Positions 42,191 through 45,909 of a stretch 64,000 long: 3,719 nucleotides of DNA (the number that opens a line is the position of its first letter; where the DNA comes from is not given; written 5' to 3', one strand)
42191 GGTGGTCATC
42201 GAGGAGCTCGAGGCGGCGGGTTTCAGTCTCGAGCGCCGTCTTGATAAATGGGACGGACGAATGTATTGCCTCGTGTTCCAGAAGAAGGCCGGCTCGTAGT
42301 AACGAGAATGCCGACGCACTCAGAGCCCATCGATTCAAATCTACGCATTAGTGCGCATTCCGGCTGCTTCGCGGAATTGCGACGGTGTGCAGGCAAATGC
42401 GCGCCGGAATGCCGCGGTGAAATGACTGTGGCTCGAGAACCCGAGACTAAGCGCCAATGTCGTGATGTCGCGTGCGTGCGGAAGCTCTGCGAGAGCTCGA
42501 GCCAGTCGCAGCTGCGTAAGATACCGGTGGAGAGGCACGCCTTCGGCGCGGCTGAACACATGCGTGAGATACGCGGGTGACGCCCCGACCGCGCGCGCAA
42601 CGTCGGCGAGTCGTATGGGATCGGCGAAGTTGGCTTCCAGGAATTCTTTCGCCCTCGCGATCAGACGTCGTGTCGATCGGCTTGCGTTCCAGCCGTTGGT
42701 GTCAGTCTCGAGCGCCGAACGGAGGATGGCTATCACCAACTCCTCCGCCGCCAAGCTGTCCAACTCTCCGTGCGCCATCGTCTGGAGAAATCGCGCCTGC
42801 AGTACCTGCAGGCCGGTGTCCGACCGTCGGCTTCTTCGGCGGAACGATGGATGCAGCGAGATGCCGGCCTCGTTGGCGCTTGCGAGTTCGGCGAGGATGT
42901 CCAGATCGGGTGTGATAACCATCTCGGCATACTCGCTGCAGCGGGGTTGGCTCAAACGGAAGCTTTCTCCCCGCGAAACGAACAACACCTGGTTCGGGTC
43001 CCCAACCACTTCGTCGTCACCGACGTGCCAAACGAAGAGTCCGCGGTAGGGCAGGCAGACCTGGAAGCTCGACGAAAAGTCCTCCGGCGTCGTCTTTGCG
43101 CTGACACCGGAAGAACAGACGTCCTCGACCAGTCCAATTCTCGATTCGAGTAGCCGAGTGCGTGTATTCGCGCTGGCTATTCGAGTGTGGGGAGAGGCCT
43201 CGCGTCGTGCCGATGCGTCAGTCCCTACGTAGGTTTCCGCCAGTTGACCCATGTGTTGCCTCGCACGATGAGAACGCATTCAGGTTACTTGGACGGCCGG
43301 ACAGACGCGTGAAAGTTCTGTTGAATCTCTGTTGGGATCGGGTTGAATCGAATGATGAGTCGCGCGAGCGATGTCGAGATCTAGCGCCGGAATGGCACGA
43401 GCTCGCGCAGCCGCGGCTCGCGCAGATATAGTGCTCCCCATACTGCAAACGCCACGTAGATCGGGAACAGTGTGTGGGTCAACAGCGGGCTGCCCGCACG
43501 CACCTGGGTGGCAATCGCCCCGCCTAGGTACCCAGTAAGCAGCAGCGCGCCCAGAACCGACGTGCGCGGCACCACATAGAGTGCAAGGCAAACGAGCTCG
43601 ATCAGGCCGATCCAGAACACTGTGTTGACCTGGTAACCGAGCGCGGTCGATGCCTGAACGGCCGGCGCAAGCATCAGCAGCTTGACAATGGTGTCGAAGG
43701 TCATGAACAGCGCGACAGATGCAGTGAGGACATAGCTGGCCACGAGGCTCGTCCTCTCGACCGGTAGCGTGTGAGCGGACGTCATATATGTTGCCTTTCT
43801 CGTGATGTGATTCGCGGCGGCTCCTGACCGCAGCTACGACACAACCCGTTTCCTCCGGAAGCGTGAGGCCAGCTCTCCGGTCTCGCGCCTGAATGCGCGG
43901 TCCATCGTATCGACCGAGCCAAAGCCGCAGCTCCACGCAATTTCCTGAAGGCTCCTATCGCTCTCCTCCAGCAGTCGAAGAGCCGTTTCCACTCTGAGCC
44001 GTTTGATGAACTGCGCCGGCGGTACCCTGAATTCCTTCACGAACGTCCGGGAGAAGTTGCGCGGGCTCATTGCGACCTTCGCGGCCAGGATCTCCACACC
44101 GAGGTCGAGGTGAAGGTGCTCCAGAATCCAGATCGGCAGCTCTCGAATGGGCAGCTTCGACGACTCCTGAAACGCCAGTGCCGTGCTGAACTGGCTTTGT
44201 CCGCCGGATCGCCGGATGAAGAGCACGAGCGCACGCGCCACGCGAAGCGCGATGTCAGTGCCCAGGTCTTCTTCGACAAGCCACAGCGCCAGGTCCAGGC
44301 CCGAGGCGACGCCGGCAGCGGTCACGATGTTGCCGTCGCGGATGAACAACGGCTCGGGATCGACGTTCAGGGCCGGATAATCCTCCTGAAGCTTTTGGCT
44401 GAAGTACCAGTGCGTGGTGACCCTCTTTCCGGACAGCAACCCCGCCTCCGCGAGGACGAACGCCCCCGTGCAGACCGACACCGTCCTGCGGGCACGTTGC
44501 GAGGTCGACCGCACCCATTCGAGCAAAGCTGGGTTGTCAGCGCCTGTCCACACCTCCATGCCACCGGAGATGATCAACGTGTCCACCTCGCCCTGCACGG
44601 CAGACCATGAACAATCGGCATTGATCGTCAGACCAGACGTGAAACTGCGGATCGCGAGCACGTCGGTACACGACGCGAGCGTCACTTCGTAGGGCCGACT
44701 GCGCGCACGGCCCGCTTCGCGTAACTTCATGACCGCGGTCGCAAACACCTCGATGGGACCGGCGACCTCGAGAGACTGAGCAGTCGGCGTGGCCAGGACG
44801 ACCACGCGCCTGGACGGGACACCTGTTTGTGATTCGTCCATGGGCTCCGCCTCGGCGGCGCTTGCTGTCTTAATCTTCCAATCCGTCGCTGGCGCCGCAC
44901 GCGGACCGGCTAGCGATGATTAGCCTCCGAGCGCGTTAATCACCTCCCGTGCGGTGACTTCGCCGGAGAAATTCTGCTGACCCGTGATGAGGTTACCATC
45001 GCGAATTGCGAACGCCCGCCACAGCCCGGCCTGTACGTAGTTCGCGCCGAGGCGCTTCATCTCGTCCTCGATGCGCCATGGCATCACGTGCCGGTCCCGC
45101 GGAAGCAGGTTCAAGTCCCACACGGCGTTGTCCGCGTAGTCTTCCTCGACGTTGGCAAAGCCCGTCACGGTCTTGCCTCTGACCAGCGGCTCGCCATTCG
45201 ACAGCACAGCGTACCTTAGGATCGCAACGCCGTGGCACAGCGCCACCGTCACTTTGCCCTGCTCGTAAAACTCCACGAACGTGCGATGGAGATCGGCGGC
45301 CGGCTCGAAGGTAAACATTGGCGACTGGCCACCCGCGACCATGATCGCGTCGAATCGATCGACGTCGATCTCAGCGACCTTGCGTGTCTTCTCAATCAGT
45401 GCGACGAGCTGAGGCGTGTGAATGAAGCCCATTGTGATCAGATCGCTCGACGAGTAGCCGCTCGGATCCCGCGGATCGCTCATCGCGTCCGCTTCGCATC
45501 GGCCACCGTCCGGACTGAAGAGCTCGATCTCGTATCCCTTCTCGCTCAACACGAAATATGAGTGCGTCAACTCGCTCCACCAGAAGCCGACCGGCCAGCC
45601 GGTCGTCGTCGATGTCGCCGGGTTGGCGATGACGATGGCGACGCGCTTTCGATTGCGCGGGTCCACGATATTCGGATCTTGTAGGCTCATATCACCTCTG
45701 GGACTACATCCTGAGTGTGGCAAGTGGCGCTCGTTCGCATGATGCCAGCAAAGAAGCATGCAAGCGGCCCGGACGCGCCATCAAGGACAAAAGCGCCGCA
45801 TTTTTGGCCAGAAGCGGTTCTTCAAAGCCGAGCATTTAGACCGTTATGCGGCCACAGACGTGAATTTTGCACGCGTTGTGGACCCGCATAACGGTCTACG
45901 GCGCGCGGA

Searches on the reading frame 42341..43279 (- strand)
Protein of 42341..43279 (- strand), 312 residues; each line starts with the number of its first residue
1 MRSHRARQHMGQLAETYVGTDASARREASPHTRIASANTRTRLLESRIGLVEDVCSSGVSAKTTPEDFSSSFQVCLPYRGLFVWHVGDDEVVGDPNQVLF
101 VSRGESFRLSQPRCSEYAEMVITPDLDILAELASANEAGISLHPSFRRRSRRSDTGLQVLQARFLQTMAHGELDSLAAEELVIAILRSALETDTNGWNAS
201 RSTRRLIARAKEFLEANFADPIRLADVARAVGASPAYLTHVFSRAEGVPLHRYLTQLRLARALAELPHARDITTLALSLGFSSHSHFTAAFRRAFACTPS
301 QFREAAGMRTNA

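Call 14: search_protein_families(library=pfam, proteins=[window:42341-43279:-], max_evalue=0.001)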
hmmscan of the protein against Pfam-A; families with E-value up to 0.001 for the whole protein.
window:42341-43279:- (312 aa): 2 families
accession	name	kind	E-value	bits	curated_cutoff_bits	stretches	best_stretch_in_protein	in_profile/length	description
PF12833.13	HTH_18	-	9.9e-22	77.5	33.6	1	228-304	2-79/80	Helix-turn-helix domain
PF00165.29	HTH_AraC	-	7.6e-13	48.7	26.6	2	272-303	11-41/42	Bacterial regulatory helix-turn-helix proteins, AraC family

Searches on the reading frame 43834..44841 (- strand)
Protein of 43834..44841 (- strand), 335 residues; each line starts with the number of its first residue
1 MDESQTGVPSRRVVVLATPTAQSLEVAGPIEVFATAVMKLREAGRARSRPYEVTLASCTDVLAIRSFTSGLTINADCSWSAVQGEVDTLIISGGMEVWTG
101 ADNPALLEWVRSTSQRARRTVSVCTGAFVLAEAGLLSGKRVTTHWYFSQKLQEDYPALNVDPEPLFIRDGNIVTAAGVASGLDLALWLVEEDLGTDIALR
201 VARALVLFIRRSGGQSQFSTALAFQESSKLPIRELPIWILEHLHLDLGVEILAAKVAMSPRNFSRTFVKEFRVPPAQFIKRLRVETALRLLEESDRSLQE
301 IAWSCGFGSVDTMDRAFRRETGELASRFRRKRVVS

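Call 14: search_protein_families(library=pfam, proteins=[window:43834-44841:-], max_evalue=0.001)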
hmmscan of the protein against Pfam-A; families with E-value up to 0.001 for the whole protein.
window:43834-44841:- (335 aa): 3 families
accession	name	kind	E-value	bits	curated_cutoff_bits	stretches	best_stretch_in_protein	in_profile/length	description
PF01965.30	DJ-1_PfpI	-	1.6e-25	90.2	26.6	1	11-190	1-164/165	DJ-1/PfpI family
PF12833.13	HTH_18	-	8.9e-23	80.8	33.6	1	252-331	1-80/80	Helix-turn-helix domain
PF00165.29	HTH_AraC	-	3.2e-07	30.7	26.6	0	239-277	1-39/42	Bacterial regulatory helix-turn-helix proteins, AraC family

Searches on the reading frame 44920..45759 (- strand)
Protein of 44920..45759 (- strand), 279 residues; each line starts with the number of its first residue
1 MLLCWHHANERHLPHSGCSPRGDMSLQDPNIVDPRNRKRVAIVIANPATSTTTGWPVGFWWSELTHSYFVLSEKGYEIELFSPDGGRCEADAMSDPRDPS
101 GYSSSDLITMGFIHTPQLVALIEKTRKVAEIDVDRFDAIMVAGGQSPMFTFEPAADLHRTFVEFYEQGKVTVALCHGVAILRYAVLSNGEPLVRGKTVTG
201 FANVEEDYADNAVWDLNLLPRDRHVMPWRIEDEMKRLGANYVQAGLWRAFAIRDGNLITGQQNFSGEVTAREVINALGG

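Call 14: search_protein_families(library=pfam, proteins=[window:44920-45759:-], max_evalue=0.001)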
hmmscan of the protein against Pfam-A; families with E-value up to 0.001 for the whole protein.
window:44920-45759:- (279 aa): 2 families
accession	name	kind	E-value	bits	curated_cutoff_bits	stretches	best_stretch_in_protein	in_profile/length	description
PF01965.30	DJ-1_PfpI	-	1.3e-10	41.8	26.6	1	125-208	51-128/165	DJ-1/PfpI family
PF17124.11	ThiJ_like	-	8.6e-05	22.9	30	0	58-184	5-141/186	ThiJ/PfpI family-like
